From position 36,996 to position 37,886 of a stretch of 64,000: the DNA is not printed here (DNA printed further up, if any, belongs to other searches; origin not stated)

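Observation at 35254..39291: PEF-CTERM protein cluster organised around a CPBP-type intramembrane protease rather than an archaeosortase: candidate novel C-terminal protein-sorting system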

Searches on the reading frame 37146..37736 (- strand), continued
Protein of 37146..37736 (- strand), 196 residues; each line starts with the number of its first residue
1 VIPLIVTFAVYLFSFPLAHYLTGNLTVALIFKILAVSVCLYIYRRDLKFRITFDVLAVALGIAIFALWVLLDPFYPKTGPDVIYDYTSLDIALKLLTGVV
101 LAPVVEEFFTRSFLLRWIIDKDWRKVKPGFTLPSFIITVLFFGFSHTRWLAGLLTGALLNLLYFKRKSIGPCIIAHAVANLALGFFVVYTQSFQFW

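Call 53: find_homologous_proteins(query=A4, max_evalue=0.001)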
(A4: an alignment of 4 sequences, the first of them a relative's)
Query A4 (4 sequences) (176 aa, profile of the alignment): 85 proteins with E <= 0.001 among 8000 candidates.
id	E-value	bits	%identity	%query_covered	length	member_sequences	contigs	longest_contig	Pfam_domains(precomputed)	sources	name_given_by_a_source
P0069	3.2e-75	270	39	69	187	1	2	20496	PF09721.16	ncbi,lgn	ncbi:MAG: pacearchaeosortase [Candidatus Nanoarchaeia archaeon]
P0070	3.9e-74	266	35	82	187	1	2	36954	PF09721.16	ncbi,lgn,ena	-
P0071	7.4e-67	243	100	100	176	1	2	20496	PF09721.16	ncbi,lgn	ncbi:MAG: pacearchaeosortase [Candidatus Nanoarchaeia archaeon]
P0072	5.8e-64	233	37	94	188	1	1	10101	PF09721.16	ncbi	ncbi:MAG: pacearchaeosortase [archaeon]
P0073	1.0e-63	232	35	98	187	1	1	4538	PF09721.16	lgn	-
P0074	2.3e-61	225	35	94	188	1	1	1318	PF09721.16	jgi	-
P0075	2.9e-61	225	38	98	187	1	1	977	PF09721.16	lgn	-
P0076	3.0e-61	224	38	98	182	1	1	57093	PF09721.16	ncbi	-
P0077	3.3e-60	221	88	100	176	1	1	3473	PF09721.16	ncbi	-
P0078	5.8e-60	220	32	98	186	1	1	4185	PF09721.16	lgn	-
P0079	1.0e-59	219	33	98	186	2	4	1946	PF09721.16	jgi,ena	-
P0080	6.4e-59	217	35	98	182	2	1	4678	PF09721.16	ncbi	-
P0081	5.6e-58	214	33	98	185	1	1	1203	PF09721.16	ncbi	-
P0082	5.7e-58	214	38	98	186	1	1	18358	PF09721.16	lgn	-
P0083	9.4e-58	213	38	97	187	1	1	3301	PF09721.16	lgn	-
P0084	1.8e-56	209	33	98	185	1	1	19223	PF09721.16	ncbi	ncbi:MAG: pacearchaeosortase [archaeon]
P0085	8.6e-56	207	33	98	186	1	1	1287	PF09721.16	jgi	jgi:exosortase/archaeosortase family protein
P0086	4.6e-54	201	38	98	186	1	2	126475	PF09721.16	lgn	-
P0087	9.2e-54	200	73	98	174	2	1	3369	PF09721.16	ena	-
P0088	2.2e-52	196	37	98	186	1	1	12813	PF09721.16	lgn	-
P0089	7.4e-52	194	22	56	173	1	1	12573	PF09721.16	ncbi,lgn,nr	ncbi:MAG: archaeosortase/exosortase family protein [Nanoarchaeota archaeon]|nr:archaeosortase/exosor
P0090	9.6e-50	187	74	98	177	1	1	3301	PF09721.16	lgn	-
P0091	8.6e-49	184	67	99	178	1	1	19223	PF09721.16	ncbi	ncbi:MAG: pacearchaeosortase [archaeon]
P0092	1.9e-48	183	72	99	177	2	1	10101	PF09721.16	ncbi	ncbi:MAG: pacearchaeosortase [archaeon]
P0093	1.6e-47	180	72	97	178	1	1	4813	PF09721.16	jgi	-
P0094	4.8e-47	178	63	98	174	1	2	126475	PF09721.16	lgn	-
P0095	6.8e-47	178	70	98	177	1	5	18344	PF09721.16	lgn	-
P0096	7.6e-47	178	64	98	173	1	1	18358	PF09721.16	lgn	-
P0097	4.7e-46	175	61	95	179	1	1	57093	PF09721.16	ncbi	-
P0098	5.4e-46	175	61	99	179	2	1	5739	PF09721.16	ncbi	-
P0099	8.3e-46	174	64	99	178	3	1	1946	PF09721.16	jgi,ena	-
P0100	3.5e-45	172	62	98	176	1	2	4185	PF09721.16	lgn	-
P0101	2.4e-44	169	69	98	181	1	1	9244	PF09721.16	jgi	jgi:exosortase/archaeosortase family protein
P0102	2.1e-42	163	72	83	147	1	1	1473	PF09721.16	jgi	jgi:exosortase/archaeosortase family protein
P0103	1.6e-39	154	57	97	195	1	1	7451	PF09721.16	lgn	-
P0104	2.1e-38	150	49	97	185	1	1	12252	PF09721.16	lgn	-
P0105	3.4e-38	149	54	97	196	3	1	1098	PF09721.16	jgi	-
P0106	4.4e-37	146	38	99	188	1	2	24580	PF09721.16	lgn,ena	-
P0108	1.4e-36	144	52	97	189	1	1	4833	PF09721.16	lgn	-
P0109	5.1e-36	142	53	97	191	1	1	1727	PF09721.16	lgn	-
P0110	5.3e-36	142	39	97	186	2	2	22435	PF09721.16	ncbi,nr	ncbi:MAG: pacearchaeosortase [Nanoarchaeota archaeon]|nr:pacearchaeosortase [Nanoarchaeota archaeon]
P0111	7.9e-36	142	38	95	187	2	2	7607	PF09721.16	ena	-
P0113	2.1e-35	140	56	98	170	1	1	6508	PF09721.16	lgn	-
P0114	2.1e-35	140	51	97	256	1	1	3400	PF09721.16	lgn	-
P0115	2.5e-35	140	49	99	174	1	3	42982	PF09721.16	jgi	jgi:exosortase/archaeosortase family protein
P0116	3.4e-35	140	51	97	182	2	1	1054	PF09721.16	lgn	-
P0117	5.3e-35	139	51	97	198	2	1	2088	PF09721.16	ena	-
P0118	6.0e-35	139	50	97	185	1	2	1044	PF09721.16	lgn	-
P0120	2.1e-33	134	52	97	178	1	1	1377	PF09721.16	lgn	-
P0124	3.4e-32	130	53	96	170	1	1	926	PF09721.16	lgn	-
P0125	5.1e-32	129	50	96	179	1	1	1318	PF09721.16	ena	-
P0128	3.1e-29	120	45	97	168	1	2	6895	PF09721.16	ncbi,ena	-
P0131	7.9e-28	116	49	95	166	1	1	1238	PF09721.16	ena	-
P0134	3.2e-27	114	49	81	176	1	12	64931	-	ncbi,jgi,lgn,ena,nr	ncbi:pacearchaeosortase [Candidatus Woesearchaeota archaeon]|nr:pacearchaeosortase [Candidatus Woese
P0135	1.2e-26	112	43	97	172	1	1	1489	PF09721.16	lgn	-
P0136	1.0e-24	105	46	60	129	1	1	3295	PF09721.16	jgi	-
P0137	5.1e-24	103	43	97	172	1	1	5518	PF09721.16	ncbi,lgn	-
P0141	2.3e-14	72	29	66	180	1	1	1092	PF09721.16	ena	-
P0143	5.7e-14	70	26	77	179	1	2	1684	PF09721.16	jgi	jgi:exosortase H (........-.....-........)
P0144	7.2e-14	70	35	72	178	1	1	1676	PF09721.16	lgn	-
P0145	8.2e-11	60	26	61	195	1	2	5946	PF09721.16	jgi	-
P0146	8.1e-10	57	24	75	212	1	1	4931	PF09721.16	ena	-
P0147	4.2e-9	55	21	68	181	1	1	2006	PF09721.16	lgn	-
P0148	9.6e-9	53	-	-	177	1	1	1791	PF09721.16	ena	-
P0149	1.4e-8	53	26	49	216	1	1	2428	PF09721.16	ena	-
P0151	5.0e-8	51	24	36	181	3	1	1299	PF09721.16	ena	-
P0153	4.4e-5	41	25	63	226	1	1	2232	PF09721.16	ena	-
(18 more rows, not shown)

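Call 54: find_encoding_contigs(protein=P0134, flank=10000, max_places=2)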
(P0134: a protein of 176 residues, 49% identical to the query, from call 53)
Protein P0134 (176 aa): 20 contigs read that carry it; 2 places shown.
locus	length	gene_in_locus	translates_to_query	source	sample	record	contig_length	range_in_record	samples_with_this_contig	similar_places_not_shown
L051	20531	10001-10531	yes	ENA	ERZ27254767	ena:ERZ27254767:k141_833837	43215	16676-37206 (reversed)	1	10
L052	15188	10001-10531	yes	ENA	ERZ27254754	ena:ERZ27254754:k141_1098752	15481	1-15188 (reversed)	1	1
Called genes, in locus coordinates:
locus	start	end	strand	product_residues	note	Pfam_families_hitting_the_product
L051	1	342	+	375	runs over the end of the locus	PF00078:RVT_1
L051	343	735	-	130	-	PF01850:PIN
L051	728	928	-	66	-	PF04014:MazE_antitoxin (faint)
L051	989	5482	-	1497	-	PF11617:Cu-binding_MopE, PF17803:Cadherin_4 (faint), PF17892:Cadherin_5 (weak), PF17963:Big_9, PF00932:LTD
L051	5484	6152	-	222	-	-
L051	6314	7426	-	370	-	-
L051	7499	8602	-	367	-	-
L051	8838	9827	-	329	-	-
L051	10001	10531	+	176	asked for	-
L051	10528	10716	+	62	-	-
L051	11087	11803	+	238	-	PF00535:Glycos_transf_2, PF13641:Glyco_tranf_2_3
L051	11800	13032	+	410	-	PF13439:Glyco_transf_4, PF00534:Glycos_transf_1, PF13692:Glyco_trans_1_4, PF13524:Glyco_trans_1_2 (weak)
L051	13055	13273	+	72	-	-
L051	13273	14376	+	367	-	PF13439:Glyco_transf_4, PF20706:GT4-conflict (weak), PF00534:Glycos_transf_1, PF13692:Glyco_trans_1_4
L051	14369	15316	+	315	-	PF00535:Glycos_transf_2, PF10111:Glyco_tranf_2_2, PF13506:Glyco_transf_21 (weak), PF13641:Glyco_tranf_2_3, PF13632:Glyco_trans_2_3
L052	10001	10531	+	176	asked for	-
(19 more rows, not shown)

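Call 55: find_encoding_contigs(protein=P0086, flank=10000, max_places=1)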
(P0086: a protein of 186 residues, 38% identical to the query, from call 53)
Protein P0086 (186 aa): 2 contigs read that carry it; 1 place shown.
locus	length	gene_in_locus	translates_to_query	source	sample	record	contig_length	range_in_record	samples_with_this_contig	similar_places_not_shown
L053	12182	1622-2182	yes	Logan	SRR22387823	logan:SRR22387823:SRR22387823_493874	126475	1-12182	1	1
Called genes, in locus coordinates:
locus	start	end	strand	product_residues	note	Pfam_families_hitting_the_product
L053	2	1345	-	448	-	?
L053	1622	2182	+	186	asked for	PF09721:Exosortase_EpsH (weak)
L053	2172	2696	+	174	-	PF09721:Exosortase_EpsH (weak)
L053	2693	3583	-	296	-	PF23435:DUF7121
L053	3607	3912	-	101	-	PF00428:Ribosomal_60s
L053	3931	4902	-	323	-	PF00466:Ribosomal_L10, PF17777:RL10P_insert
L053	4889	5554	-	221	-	PF00687:Ribosomal_L1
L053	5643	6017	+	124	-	-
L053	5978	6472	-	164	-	PF05175:MTS, PF07669:Eco57I (weak)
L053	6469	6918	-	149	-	-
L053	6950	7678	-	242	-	PF19944:DUF6406 (faint)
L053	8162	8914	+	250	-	PF04402:SIMPL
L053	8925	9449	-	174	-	-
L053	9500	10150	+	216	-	PF02568:ThiI, PF06508:QueC (weak)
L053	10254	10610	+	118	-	-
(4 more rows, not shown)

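Call 56: find_encoding_contigs(protein=P0076, flank=10000, max_places=1)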
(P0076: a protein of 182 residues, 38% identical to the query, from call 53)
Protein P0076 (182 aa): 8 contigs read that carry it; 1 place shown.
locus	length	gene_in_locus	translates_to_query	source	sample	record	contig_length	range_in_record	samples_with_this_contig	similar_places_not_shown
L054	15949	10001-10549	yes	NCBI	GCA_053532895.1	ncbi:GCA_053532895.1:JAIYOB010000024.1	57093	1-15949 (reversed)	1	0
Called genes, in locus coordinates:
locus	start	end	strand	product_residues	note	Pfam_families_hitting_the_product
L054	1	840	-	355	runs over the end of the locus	PF19077:Big_13 (faint)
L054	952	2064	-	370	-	-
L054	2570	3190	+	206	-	PF01209:Ubie_methyltran, PF13489:Methyltransf_23, PF07021:MetW (weak), PF13847:Methyltransf_31, PF08241:Methyltransf_11, PF08242:Methyltransf_12, PF13649:Methyltransf_25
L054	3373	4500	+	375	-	PF00963:Cohesin, PF11611:DUF4352 (faint), PF13205:Big_5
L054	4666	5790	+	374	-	PF00963:Cohesin, PF13205:Big_5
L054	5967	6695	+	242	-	PF01909:NTP_transf_2, PF18765:Polbeta (weak)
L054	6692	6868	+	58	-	-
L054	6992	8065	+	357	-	-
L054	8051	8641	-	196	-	-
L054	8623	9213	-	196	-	PF14378:PAP2_3 (faint), PF01569:PAP2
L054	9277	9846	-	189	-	PF13489:Methyltransf_23, PF05175:MTS, PF13847:Methyltransf_31, PF08241:Methyltransf_11 (weak), PF08242:Methyltransf_12, PF13649:Methyltransf_25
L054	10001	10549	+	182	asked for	PF09721:Exosortase_EpsH (weak)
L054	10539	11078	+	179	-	PF09721:Exosortase_EpsH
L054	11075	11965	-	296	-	PF23435:DUF7121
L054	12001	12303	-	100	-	PF00428:Ribosomal_60s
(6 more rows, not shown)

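Call 60: find_related_loci(query=A5, collection=metagenome_contigs, flank=6000)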
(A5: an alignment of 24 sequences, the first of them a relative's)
Query A5 (176 aa) in metagenome_contigs; peptide patterns used: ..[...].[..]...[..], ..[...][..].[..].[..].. (x = any residue, [..] = any of these).
206 stretches matched a pattern; 79 encode a relative of the query (tblastn E <= 1e-3); 79 distinct loci.
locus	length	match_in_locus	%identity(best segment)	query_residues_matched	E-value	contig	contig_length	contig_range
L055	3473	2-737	88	1-176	8e-95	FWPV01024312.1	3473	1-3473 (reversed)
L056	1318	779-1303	73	1-175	3e-89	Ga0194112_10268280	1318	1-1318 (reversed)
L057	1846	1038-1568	64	1-174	3e-58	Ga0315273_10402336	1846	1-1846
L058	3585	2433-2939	50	1-171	4e-50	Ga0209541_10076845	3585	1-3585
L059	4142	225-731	50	1-171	4e-50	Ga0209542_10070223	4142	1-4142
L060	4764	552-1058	50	1-171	5e-49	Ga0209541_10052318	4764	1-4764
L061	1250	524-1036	54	1-171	4e-49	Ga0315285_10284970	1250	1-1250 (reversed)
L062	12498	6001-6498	51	1-167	2e-46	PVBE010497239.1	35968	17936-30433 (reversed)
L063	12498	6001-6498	51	1-167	2e-46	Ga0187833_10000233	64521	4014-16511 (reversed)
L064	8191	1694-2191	51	1-167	4e-46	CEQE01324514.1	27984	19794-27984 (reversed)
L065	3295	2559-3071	50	1-171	1e-45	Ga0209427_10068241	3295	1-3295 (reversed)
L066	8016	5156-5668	52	1-171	2e-45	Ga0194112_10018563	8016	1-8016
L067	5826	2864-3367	52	1-169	7e-44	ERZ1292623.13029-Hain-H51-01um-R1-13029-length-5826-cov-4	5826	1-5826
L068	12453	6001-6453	54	21-171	6e-41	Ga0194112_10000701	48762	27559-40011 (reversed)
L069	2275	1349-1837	52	1-164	4e-41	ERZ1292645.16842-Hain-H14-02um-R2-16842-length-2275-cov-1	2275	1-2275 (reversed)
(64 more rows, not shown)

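Call 63: list_cluster_members(proteins=[P0002, P0011, P0016, P0029, P0064, P0066, P0089, P0110, P0134, P0005])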
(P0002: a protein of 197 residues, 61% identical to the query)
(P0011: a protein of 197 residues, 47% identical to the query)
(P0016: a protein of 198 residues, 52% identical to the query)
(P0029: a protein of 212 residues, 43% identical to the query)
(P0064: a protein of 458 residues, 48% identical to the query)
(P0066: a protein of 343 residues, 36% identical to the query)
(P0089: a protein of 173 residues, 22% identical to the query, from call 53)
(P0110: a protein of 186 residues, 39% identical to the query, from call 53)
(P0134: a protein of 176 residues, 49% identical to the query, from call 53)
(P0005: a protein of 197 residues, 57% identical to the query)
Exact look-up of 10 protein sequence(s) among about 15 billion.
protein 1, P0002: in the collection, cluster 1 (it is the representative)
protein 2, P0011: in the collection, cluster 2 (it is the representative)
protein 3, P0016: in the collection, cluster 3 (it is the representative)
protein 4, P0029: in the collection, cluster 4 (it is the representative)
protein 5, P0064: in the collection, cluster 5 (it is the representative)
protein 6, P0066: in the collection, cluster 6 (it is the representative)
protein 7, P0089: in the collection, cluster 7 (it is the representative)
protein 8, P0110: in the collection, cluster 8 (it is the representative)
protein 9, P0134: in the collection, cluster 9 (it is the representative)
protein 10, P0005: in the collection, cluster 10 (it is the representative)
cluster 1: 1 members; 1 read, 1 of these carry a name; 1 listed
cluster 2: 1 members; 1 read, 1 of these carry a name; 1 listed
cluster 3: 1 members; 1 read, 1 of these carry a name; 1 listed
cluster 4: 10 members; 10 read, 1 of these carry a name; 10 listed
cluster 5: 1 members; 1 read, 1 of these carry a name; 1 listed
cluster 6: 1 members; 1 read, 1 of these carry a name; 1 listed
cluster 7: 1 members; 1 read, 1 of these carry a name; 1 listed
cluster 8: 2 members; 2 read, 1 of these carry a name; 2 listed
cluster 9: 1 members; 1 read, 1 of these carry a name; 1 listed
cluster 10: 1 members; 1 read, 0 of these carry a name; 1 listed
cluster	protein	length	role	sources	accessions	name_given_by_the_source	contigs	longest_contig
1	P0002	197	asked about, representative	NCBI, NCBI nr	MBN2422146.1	CAAX prenyl protease-related protein [Candidatus Woesearchaeota archaeon]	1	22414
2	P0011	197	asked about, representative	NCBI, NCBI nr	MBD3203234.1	CAAX prenyl protease-related protein [Candidatus Woesearchaeota archaeon]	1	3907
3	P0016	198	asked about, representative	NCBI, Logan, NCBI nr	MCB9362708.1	CAAX prenyl protease-related protein [Candidatus Woesearchaeota archaeon]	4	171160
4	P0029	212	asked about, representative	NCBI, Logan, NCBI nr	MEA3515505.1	MAG: CAAX prenyl protease-related protein [Nanoarchaeota archaeon] | CAAX prenyl protease-related protein [Nanoarchaeota archaeon]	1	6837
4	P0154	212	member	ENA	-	-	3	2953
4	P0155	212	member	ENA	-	-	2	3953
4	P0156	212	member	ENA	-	-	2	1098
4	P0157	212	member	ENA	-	-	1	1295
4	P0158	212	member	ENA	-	-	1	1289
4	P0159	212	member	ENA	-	-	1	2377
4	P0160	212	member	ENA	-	-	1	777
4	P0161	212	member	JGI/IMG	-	-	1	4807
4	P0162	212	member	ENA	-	-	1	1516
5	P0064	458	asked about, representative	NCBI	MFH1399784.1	MAG: archaeosortase/exosortase family protein [Candidatus Woesearchaeota archaeon]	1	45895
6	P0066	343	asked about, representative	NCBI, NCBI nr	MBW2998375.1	archaeosortase/exosortase family protein, partial [Candidatus Woesearchaeota archaeon] | archaeosortase/exosortase family protein [Candidatus Woesearchaeota archaeon]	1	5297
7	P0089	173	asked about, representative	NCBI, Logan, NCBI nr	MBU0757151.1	MAG: archaeosortase/exosortase family protein [Nanoarchaeota archaeon] | archaeosortase/exosortase family protein [Nanoarchaeota archaeon]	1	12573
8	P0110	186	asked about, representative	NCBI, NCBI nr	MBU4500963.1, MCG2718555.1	MAG: pacearchaeosortase [Nanoarchaeota archaeon] | pacearchaeosortase [Nanoarchaeota archaeon]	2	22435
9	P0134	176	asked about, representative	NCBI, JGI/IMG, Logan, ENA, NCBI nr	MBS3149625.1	pacearchaeosortase [Candidatus Woesearchaeota archaeon]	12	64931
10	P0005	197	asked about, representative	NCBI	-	-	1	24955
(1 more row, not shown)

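Call 69: search_solved_structures(query=A1, max_evalue=1, show_alignments=1)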
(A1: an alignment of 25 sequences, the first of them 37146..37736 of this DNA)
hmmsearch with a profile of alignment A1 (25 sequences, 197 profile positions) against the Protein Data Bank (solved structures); distinct sequences matched with E-value up to 1: 13.
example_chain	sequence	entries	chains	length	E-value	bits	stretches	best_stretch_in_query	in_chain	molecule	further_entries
3f5x_B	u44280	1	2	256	0.87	12.8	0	85-120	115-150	Cyclin-A2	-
6p3w_B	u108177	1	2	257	0.88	12.8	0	85-120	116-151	Cyclin-A2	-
1gy3_B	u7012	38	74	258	0.88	12.8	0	85-120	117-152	CYCLIN A2 | CYCLIN A | Cyclin-A2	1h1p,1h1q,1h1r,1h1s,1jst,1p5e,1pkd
1h24_B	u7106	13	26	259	0.89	12.8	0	85-120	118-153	CYCLIN A2 | G2/MITOTIC-SPECIFIC CYCLIN A | CYCLIN-A2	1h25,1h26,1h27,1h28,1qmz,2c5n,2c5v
11gv_B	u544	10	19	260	0.9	12.8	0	85-120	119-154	Cyclin-A2 | CYCLIN A2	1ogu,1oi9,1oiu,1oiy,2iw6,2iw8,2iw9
1fin_B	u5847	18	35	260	0.9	12.8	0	85-120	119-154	CYCLIN A | CYCLIN A2 | Cyclin-A2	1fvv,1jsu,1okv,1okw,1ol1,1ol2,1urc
1e9h_B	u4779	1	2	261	0.91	12.8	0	85-120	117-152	CYCLIN A3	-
2x1n_B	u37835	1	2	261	0.91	12.8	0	85-120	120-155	CYCLIN-A2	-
6ath_B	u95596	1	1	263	0.92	12.7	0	85-120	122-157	Cyclin-A2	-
4bck_B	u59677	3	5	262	0.92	12.7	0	85-120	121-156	CYCLIN-A2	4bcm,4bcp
5if1_B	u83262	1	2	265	0.94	12.7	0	85-120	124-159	Cyclin-A2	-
1vyw_B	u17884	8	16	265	0.94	12.7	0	85-120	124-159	CYCLIN A2 | CYCLIN-A2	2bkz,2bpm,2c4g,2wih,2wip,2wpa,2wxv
7mkx_B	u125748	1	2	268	0.97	12.7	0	85-120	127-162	Cyclin-A2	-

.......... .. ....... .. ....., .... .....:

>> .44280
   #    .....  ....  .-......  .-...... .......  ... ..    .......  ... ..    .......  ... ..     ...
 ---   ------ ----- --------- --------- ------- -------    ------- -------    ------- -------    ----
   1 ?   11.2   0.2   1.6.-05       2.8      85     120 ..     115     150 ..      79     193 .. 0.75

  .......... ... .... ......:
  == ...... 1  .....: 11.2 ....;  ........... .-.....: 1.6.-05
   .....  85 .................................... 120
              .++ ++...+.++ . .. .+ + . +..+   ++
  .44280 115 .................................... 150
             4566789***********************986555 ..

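Call 75: predict_structure(alignment_id=A1)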
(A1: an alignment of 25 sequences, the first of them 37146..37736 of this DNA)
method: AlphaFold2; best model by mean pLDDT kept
length: 196 residues; sequences in the alignment: 25
mean_pLDDT: 95.8   pTM: 0.90
mean pLDDT of the five models: 95.8, 95.8, 95.8, 95.5, 95.4
residues with pLDDT >= 90: 181; 70-90: 15; 50-70: 0; < 50: 0
segments of 3 or more residues with pLDDT < 50: none
pLDDT, mean of each block of 10 residues (from residue 1): 97 98 98 98 94 95 98 90 91 97 97 97 94 98 95 98 96 98 97 88
secondary structure, 60 per line:
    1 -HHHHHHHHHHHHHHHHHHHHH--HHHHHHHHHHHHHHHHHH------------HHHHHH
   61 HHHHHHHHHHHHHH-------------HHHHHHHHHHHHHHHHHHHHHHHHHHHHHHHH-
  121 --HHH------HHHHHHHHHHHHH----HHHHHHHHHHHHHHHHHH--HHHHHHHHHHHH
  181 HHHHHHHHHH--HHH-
elements in order: H2-22 H25-42 H55-74 H88-119 H132-144 H149-166 H169-190
